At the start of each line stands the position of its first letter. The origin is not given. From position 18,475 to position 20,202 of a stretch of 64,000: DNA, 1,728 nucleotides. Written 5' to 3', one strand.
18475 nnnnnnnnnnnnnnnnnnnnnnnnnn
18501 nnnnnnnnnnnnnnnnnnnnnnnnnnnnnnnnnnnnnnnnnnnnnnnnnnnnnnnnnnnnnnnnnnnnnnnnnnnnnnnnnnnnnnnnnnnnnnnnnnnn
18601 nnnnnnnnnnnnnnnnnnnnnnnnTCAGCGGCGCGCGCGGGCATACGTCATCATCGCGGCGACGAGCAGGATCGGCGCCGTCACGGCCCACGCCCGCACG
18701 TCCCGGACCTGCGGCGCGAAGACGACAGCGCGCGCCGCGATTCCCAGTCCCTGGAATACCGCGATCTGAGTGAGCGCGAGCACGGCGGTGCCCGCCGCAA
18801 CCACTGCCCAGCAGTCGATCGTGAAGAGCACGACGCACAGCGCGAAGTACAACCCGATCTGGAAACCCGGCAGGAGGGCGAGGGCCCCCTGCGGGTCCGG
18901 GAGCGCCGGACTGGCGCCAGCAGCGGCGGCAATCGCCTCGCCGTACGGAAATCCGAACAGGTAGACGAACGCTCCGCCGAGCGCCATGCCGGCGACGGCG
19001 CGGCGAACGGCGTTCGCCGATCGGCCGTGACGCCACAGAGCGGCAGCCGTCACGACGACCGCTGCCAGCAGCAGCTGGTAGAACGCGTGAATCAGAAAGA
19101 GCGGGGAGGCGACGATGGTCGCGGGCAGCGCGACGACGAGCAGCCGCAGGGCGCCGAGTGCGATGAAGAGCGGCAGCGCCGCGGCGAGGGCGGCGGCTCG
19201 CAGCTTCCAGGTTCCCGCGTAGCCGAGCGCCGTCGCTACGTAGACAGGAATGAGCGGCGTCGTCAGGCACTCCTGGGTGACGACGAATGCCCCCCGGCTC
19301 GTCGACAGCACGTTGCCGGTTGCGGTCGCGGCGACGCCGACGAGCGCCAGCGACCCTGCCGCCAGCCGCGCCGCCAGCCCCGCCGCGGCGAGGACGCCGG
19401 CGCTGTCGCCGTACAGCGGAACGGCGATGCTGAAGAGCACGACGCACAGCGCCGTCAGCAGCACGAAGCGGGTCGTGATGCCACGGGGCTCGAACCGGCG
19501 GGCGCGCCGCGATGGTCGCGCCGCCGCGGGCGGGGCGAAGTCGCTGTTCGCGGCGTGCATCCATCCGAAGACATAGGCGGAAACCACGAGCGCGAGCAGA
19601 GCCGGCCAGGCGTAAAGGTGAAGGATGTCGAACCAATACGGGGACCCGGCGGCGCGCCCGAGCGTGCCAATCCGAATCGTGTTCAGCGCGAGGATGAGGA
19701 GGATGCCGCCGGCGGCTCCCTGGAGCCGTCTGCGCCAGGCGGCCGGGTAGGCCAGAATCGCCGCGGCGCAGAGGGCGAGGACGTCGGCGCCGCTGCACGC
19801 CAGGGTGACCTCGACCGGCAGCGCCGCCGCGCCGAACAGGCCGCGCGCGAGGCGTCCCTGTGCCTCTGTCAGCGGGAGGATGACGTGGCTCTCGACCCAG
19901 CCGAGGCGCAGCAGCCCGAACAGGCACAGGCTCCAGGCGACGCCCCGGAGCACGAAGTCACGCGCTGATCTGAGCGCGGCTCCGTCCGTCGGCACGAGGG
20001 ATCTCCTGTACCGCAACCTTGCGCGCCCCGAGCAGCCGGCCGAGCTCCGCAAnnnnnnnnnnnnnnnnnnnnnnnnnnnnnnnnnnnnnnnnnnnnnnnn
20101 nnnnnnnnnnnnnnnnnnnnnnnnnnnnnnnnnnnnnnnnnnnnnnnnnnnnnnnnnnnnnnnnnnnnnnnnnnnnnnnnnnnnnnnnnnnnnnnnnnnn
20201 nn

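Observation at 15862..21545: Self-contained exosortase cassette: one IPTL-type substrate head-to-head with an AdoMetDC-like / double-exosortase / polytopic-membrane / methyltransferase operon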

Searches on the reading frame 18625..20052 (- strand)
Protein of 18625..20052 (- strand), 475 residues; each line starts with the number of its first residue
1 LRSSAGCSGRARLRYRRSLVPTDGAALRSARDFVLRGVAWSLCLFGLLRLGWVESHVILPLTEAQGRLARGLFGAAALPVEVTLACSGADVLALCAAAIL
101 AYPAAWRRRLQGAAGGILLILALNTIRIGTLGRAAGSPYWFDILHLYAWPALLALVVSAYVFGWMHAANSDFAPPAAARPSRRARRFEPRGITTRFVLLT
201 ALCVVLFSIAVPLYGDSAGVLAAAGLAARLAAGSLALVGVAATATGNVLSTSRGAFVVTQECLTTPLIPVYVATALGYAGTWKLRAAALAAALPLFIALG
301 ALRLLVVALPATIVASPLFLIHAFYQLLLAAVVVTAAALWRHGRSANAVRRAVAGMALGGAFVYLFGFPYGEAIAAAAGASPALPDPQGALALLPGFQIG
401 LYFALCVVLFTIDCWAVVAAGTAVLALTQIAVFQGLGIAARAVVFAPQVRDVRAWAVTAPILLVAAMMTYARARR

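Call 3: search_protein_families(library=ncbifam, proteins=[window:18625-20052:-], max_evalue=0.01)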
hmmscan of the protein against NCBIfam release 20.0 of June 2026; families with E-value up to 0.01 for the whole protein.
window:18625-20052:- (475 aa): 8 families
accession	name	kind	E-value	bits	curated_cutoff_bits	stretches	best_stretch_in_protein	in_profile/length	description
TIGR04177.1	exosort_XrtH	exception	2.3e-17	63.4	86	2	79-169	65-156/158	exosortase H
TIGR04144.1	archaeo_VPXXXP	exception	6.9e-14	52.1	150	2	80-165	64-150/156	archaeosortase B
TIGR04300.1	exosort_XrtM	exception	1.2e-13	51.7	125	1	76-168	51-144/150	exosortase family protein XrtM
NF046081.1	exosort_XrtX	exception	2.7e-13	50.1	170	1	79-164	72-158/168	exosortase X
TIGR04178.1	exo_archaeo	signature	2e-11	44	23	1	80-165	1-94/97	exosortase/archaeosortase family protein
NF046083.1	exosort_XrtY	exception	9.2e-11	41.9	160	1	80-137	83-140/168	exosortase Y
TIGR04125.1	exosort_PGF_TRM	exception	5.5e-05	22.7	75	1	78-143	142-208/271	archaeosortase A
NF033505.2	paceosortase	exception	0.0024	18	80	0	79-159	57-139/167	pacearchaeosortase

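Call 4: search_protein_families(library=pfam, proteins=[window:18625-20052:-], max_evalue=0.01)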
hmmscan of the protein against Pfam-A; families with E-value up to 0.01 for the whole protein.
window:18625-20052:- (475 aa): 0 families

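Call 8: find_homologous_proteins(query=window:18625-19953:-, max_evalue=0.001)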
Query window:18625-19953:- (442 aa): 939 proteins with E <= 0.001 among 8000 candidates; the best 120 are listed.
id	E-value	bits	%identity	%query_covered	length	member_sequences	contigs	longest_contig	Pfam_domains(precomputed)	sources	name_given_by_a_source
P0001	2.3e-253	859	95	100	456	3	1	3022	PF09721.16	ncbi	-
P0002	1.3e-191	655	73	100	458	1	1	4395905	PF09721.16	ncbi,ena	-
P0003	2.7e-171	588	69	100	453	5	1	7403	PF09721.16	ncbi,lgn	-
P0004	5.5e-147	508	60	100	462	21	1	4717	PF09721.16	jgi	-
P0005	1.3e-146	507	59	100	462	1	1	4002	PF09721.16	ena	-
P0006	7.3e-145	501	60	100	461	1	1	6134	-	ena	-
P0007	7.5e-144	498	61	100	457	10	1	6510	PF09721.16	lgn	-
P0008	1.6e-142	494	61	100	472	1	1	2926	PF09721.16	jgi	jgi:exosortase/archaeosortase family protein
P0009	7.0e-142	491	60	100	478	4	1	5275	PF09721.16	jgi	jgi:exosortase/archaeosortase family protein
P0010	2.8e-141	489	60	100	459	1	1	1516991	PF09721.16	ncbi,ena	-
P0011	3.4e-141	489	60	100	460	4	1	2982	PF09721.16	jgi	jgi:exosortase/archaeosortase family protein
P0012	2.2e-140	487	59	100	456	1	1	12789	-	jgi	jgi:exosortase/archaeosortase family protein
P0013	7.1e-140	485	58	100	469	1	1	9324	PF09721.16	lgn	-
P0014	1.2e-139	484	58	100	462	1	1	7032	PF09721.16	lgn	-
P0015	1.4e-139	484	59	100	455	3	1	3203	PF09721.16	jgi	jgi:exosortase/archaeosortase family protein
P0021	6.1e-137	475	59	95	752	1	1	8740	PF13847.13,PF13489.13,PF09721.16,PF13649.13,PF08241.19,PF08242.19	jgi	-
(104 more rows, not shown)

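Call 9: find_encoding_contigs(protein=P0002, flank=8000, max_places=2)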
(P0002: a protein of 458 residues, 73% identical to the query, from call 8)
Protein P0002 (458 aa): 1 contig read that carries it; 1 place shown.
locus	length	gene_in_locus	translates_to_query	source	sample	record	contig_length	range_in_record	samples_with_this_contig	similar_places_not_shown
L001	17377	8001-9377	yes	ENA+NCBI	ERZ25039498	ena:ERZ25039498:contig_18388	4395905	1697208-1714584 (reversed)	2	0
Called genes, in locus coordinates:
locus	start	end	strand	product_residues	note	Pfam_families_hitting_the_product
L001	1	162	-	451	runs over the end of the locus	-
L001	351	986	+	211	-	PF06439:3keto-disac_hyd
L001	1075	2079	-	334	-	PF00296:Bac_luciferase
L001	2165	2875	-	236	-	PF00406:ADK, PF13207:AAA_17, PF13238:AAA_18 (weak), PF13671:AAA_33 (weak)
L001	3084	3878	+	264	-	PF01925:TauE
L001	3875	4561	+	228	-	PF00753:Lactamase_B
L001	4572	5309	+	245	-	PF00581:Rhodanese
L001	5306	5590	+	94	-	PF12840:HTH_20, PF01022:HTH_5, PF12802:MarR_2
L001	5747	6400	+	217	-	PF00027:cNMP_binding, PF13545:HTH_Crp_2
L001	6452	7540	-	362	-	PF11999:Ice_binding, PF05345:He_PIG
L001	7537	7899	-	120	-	-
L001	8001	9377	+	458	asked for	PF09721:Exosortase_EpsH (faint)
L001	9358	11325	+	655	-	PF19830:DUF6311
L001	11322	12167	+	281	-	PF08241:Methyltransf_11, PF08242:Methyltransf_12, PF13489:Methyltransf_23, PF13649:Methyltransf_25, PF13847:Methyltransf_31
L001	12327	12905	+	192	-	PF04879:Molybdop_Fe4S4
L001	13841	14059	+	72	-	-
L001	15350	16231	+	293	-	-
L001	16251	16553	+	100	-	-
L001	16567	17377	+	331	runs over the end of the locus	PF14589:NrfD_2, PF03916:NrfD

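Call 10: find_encoding_contigs(protein=P0010, flank=8000, max_places=2)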
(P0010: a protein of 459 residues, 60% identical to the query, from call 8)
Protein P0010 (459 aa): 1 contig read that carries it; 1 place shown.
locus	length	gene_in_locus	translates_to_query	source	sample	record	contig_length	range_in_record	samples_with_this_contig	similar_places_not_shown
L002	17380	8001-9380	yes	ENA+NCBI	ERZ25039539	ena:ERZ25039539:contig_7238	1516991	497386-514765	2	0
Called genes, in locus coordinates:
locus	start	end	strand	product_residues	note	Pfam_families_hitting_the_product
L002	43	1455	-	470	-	PF01435:Peptidase_M48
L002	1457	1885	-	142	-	PF04972:BON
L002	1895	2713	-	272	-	-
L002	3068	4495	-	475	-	PF00905:Transpeptidase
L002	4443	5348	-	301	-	PF00912:Transgly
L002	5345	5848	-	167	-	PF04203:Sortase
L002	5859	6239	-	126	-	-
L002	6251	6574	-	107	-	PF12732:YtxH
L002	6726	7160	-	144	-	PF11999:Ice_binding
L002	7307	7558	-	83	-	-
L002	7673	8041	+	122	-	PF02675:AdoMet_dc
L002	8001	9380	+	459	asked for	PF09721:Exosortase_EpsH (weak)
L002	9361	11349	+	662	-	PF19830:DUF6311 (weak)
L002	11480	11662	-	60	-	-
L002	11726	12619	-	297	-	PF00231:ATP-synt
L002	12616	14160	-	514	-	PF02874:ATP-synt_ab_N (weak), PF00006:ATP-synt_ab, PF00306:ATP-synt_ab_C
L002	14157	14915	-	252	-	PF00430:ATP-synt_B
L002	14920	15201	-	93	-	PF00137:ATP-synt_C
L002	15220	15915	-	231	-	PF00119:ATP-synt_A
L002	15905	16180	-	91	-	PF12966:AtpR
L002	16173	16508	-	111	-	PF09527:ATPase_gene1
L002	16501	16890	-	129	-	PF02823:ATP-synt_DE_N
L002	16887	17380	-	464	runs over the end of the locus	PF02874:ATP-synt_ab_N, PF00006:ATP-synt_ab, PF22919:ATP-synt_VA_C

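Call 11: find_encoding_contigs(protein=P0021, flank=8000, max_places=2)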
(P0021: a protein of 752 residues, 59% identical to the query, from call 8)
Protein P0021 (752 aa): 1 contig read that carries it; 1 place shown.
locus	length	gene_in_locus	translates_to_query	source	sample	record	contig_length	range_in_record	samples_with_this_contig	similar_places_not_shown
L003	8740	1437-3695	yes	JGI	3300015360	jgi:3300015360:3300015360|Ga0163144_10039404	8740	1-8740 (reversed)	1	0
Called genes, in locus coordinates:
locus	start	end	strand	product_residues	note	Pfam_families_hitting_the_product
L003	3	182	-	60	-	?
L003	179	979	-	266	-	PF11999:Ice_binding, PF18203:IPTL-CTERM (faint)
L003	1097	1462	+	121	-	PF02675:AdoMet_dc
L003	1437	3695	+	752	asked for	PF09721:Exosortase_EpsH (faint), PF08241:Methyltransf_11, PF08242:Methyltransf_12, PF13489:Methyltransf_23, PF13649:Methyltransf_25, PF13847:Methyltransf_31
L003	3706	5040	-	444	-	PF04932:Wzy_C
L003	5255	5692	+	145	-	-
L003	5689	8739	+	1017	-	?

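Call 18: find_related_loci(query=A1, collection=genome_contigs, flank=10000)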
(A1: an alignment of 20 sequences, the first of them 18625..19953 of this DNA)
Query A1 (442 aa) in genome_contigs; peptide patterns used: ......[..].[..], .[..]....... (x = any residue, [..] = any of these).
181 stretches matched a pattern; 140 encode a relative of the query (tblastn E <= 1e-3); the best 80 are kept; 80 distinct loci.
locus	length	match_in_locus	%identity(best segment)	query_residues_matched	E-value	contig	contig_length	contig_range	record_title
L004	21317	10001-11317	74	1-437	8e-161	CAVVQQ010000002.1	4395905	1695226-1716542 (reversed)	MAG: uncultured Acidobacteriota bacterium isolate MFD02581.bin.2.64 genome assembly, contig: contig_18388, whole genome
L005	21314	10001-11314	60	2-437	1e-141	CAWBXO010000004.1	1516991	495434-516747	MAG: uncultured Acidobacteriota bacterium isolate MFD05442.bin.1.381 genome assembly, contig: contig_7238, whole genome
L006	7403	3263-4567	69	1-438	7e-139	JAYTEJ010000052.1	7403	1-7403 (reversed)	MAG: Acidobacteriota bacterium isolate GFS_2025 GFS_2025_51, whole genome shotgun sequence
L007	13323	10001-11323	56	1-442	4e-134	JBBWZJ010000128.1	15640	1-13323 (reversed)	MAG: Acidobacteriota bacterium isolate Holy_63 scaffold_1512374, whole genome shotgun sequence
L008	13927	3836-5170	59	2-442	3e-130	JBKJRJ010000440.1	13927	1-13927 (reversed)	MAG: Vicinamibacterales bacterium isolate ant_bin.531 k117_448275, whole genome shotgun sequence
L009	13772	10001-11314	56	1-437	2e-129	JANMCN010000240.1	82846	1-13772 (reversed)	MAG: Acidobacteriota bacterium isolate OTE_1_metabat_126 OTE_1_k141_2922362, whole genome shotgun sequence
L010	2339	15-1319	56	2-442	3e-131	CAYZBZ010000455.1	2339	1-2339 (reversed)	MAG TPA_asm: uncultured Vicinamibacterales bacterium isolate SRP136066_co1_92 genome assembly, contig: NODE_103500_lengt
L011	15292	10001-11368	56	1-442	4e-124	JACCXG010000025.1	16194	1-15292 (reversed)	MAG: Acidobacteria bacterium isolate MGR_bin172 SD2897-2912_k127_6486548, whole genome shotgun sequence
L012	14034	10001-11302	55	2-438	1e-122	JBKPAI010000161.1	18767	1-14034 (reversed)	MAG: Acidobacteriota bacterium isolate GB_HAYS_MAG_00009 GB_HAYS_000000108549, whole genome shotgun sequence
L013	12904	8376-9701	54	2-429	1e-122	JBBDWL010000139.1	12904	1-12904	MAG: Vicinamibacterales bacterium isolate LejiaD_66_45 Lejia_D_7568_length_12904_cov_25, whole genome shotgun sequence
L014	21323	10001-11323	55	2-442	2e-121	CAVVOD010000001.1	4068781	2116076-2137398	MAG: uncultured Acidobacteriota bacterium isolate MFD04212.bin.1.190 genome assembly, contig: contig_44, whole genome sh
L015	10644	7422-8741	58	4-442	8e-121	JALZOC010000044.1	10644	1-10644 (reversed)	MAG: Acidobacteriota bacterium isolate MSU bin101 SD1458_NODE_1178_length_10644_cov_0.991062, whole genome shotgun seque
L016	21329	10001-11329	55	2-436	6e-121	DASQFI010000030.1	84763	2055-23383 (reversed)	MAG TPA_asm: Vicinamibacterales bacterium isolate SMAG_U11776 k141_970386, whole genome shotgun sequence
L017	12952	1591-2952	56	2-439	5e-121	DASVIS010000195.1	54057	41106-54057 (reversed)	MAG TPA_asm: Vicinamibacterales bacterium isolate SMAG_U2999 k141_941492, whole genome shotgun sequence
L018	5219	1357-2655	55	2-438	3e-121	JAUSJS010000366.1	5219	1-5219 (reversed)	MAG: Candidatus Limnocylindrales bacterium isolate E14_metabat.bin.312 E14_k141_1606422, whole genome shotgun sequence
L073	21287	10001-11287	42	7-431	3e-68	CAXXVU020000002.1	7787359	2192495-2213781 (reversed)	MAG: Vicinamibacterales bacterium isolate bab29b19-afa8-4b77-beae-9eb7b8b40fcf genome assembly, contig: contig_2, whole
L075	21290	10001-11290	39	1-430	4e-67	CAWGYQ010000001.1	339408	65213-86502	MAG: uncultured Acidobacteriota bacterium isolate MFD02360.bin.1.179 genome assembly, contig: contig_18098, whole genome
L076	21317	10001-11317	38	8-435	7e-67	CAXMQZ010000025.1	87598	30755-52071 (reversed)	MAG: uncultured Polyangiaceae bacterium isolate 10C-St20-MC-01_bin.6.orig genome assembly, contig: k141_2267712, whole g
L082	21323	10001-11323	39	6-427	3e-63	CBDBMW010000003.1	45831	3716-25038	MAG: Vicinamibacterales bacterium isolate 13d22264-7de1-4b98-b19c-9e6517fe1a61 genome assembly, contig: contig_3, whole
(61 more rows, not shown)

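Call 22: search_protein_families(library=pfam, proteins=[L001:9358-11325:+, L002:9361-11349:+, window:18625-19995:-], max_evalue=10)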
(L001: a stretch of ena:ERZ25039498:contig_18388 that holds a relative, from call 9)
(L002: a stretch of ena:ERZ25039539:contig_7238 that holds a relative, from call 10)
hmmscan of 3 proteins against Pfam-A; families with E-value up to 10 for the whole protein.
L001:9358-11325:+ (655 aa): 2 families
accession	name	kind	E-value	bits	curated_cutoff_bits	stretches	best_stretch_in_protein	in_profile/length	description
PF09586.16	YfhO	-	0.28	9.9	28.5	1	85-193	93-200/835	Bacterial membrane protein YfhO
PF10131.15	PTPS_related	-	6.5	5.5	26.4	0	72-399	13-297/621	6-pyruvoyl-tetrahydropterin synthase related domain; membrane protein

L002:9361-11349:+ (662 aa): 1 family
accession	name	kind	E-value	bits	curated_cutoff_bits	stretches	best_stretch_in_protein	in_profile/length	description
PF10131.15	PTPS_related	-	1.7e-05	23.9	26.4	1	75-231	13-165/621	6-pyruvoyl-tetrahydropterin synthase related domain; membrane protein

window:18625-19995:- (456 aa): 1 family
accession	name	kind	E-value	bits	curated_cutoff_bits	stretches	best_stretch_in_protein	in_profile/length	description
PF09721.15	Exosortase_EpsH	-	2.3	7.9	25.7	2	177-316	100-245/254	Transmembrane exosortase (Exosortase_EpsH)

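Call 25: search_solved_structures(query=A1, max_evalue=10, show_alignments=2)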
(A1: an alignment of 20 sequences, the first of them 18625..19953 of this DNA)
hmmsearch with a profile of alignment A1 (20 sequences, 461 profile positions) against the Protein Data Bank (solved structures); distinct sequences matched with E-value up to 10: 0.

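Call 27: search_protein_families(library=pfam, proteins=[L073:7929-8681:+, L073:8715-9092:+, L073:8866-9900:+, L073:9851-11362:+, L073:11387-13831:+, L082:8156-9838:+, L082:9860-11410:+, L073:6683-7678:+], max_evalue=0.1)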
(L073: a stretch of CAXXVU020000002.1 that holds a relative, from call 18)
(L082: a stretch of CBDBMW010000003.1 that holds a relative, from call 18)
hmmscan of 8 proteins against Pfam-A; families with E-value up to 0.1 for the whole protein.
L073:7929-8681:+ (250 aa): 0 families

L073:8715-9092:+ (125 aa): 1 family
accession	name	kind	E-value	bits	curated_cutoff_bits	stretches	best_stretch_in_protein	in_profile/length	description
PF02675.21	AdoMet_dc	-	1.7e-13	51.3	25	1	31-102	25-96/107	S-adenosylmethionine decarboxylase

L073:8866-9900:+ (344 aa): 6 families
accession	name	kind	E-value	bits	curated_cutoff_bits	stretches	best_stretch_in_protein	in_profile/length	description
PF08241.18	Methyltransf_11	-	6.9e-18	65.5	21.2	1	140-226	10-95/95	Methyltransferase domain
PF13649.12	Methyltransf_25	-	8.4e-14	52.5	27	1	141-222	12-97/97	Methyltransferase domain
PF13489.12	Methyltransf_23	-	6.7e-11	42.6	27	1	140-276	36-163/164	Methyltransferase domain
PF08242.18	Methyltransf_12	-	9.7e-08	33.1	30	1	140-223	10-97/98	Methyltransferase domain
PF13847.12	Methyltransf_31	-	3.4e-05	24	27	1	177-235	58-118/145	Methyltransferase domain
PF01209.24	Ubie_methyltran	-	0.00079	19.3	20.1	1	177-225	102-150/233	ubiE/COQ5 methyltransferase family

L073:9851-11362:+ (503 aa): 0 families

L073:11387-13831:+ (814 aa): 1 family
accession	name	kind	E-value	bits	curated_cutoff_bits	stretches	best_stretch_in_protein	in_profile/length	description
PF13231.12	PMT_2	-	0.00012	22.8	26.1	1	168-296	4-133/160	Dolichyl-phosphate-mannose-protein mannosyltransferase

L082:8156-9838:+ (560 aa): 4 families
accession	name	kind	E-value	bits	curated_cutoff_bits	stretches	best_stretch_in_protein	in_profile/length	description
PF07705.17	CARDB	-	3.7e-32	111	22.7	3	332-424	1-85/101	CARDB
PF00413.30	Peptidase_M10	-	1.8e-12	47.8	24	1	130-209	81-159/159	Matrixin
PF13584.12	BatD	-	4.7e-06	27.6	24.1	0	458-531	3-68/92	BatD DUF11 like domain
PF11421.13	Synthase_beta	-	0.028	15.5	22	0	511-529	11-30/47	ATP synthase F1 beta subunit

L082:9860-11410:+ (516 aa): 0 families

L073:6683-7678:+ (331 aa): 3 families
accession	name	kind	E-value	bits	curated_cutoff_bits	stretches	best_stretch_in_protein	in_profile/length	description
PF03466.25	LysR_substrate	-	1.6e-41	142.4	28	1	124-328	2-207/209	LysR substrate binding domain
PF00126.33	HTH_1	-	7e-24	84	26.6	1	41-99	2-60/60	Bacterial regulatory helix-turn-helix protein, lysR family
PF12802.13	MarR_2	-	0.021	15.4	27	1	46-78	13-46/61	MarR family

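Call 45: predict_structure(alignment_id=A3)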
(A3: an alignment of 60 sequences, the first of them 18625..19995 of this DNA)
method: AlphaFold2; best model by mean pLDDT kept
length: 456 residues; sequences in the alignment: 60
mean_pLDDT: 78.6   pTM: 0.50
mean pLDDT of the five models: 78.6, 78.1, 76.6, 73.4, 72.1
residues with pLDDT >= 90: 82; 70-90: 270; 50-70: 68; < 50: 36
segments of 3 or more residues with pLDDT < 50: 1-8, 156-172, 295-302, 454-456
pLDDT, mean of each block of 10 residues (from residue 1): 47 79 80 78 89 76 62 91 89 96 92 85 84 89 89 54 43 72 84 73 87 83 88 79 70 86 86 84 73 49 63 89 87 93 86 81 57 81 93 83 90 82 67 77 85 54
secondary structure, 60 per line:
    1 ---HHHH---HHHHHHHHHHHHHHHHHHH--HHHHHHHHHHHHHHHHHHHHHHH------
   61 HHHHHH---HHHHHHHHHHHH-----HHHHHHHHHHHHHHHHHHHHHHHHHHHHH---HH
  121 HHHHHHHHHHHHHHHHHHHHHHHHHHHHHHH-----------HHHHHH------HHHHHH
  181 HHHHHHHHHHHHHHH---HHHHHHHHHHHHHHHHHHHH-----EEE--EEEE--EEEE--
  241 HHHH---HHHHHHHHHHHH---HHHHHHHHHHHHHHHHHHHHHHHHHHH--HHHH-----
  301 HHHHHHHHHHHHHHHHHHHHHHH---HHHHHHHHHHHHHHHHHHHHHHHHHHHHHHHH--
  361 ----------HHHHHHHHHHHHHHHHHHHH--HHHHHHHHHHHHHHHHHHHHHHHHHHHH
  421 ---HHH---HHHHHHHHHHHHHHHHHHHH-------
elements in order: H4-7 H11-29 H32-54 H61-66 H70-81 H87-115 H119-151 H163-168 H175-195 H199-218 E224-226 E229-232 E235-238 H241-244 H248-259 H263-289 H292-295 H301-323 H327-358 H371-390 H393-420 H430-449

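Call 50: fold_search(model_id=the predicted structure, library=pdb)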
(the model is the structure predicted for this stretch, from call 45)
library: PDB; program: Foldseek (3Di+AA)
matches with E <= 10: 113; with E <= 0.001: 0
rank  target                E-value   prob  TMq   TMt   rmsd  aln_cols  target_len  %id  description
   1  6zgr_B                2.8e-01  0.12  0.12  0.14  25.1       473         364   12  Crystal structure of a MFS transporter with bound 1-hydroxynaphthalene-2-carboxylic acid at 2.67 Angstroem resolution (released 2021-10-20)
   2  8thr                  3.6e-01  0.15  0.14  0.16  24.0       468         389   14  Structure of the human vesicular monoamine transporter 2 (VMAT2) bound to tetrabenazine in an occluded conformation (released 2023-10-25)
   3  6gv1_A                4.4e-01  0.12  0.14  0.15  23.1       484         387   14  Crystal structure of E.coli Multidrug/H+ antiporter MdfA in outward open conformation with bound Fab fragment (released 2018-10-03)
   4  9kuy                  4.4e-01  0.07  0.10  0.11  26.0       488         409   14  Cryo-EM structure of human G6PT in apo state (released 2025-11-12)
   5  6c9w_A                5.4e-01  0.13  0.14  0.16  24.1       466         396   12  Crystal Structure of a ligand bound LacY/Nanobody Complex (released 2018-08-15)
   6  6g9x_B                5.4e-01  0.09  0.13  0.14  24.9       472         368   13  Crystal structure of a MFS transporter at 2.54 Angstroem resolution (released 2019-07-03)
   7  9kvv                  6.1e-01  0.08  0.13  0.13  25.8       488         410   15  Cryo-EM structure of human G6PT in complex with G6P (released 2025-11-12)
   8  8dwi                  6.4e-01  0.08  0.11  0.12  22.9       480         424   14  Molecular Mechanism of Sialic Acid Transport Mediated by Sialin (released 2023-01-25)
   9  8jhq                  6.6e-01  0.08  0.11  0.11  25.4       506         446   13  Cryo-EM structure of human S1P transporter SPNS2 bound with S1P (released 2024-01-10)
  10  9xcb                  6.6e-01  0.07  0.11  0.12  24.5       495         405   14  cryoEM structure of G6PT monomer (released 2026-03-18)
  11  8z7z                  7.5e-01  0.08  0.11  0.13  24.0       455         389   10  SLC19A2-Thiamine inward structure (released 2025-01-08)
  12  6g9x_A                8.5e-01  0.07  0.11  0.12  23.6       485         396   14  Crystal structure of a MFS transporter at 2.54 Angstroem resolution (released 2019-07-03)
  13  9w1p_A                8.8e-01  0.08  0.12  0.14  25.3       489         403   14  G6P-bound human SLC37A4 lateral dimer (released 2025-11-19)
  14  9j3n_A                9.6e-01  0.07  0.12  0.12  24.0       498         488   12  ATP bound Chlamydia pneumoniae ATP/ADP translocator NTT1(Inward open state) (released 2025-03-19)
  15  6zgs_B                9.6e-01  0.06  0.11  0.12  24.2       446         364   14  Crystal structure of a MFS transporter with bound 3-phenylpropanoic acid at 2.39 Angstroem resolution (released 2021-10-20)
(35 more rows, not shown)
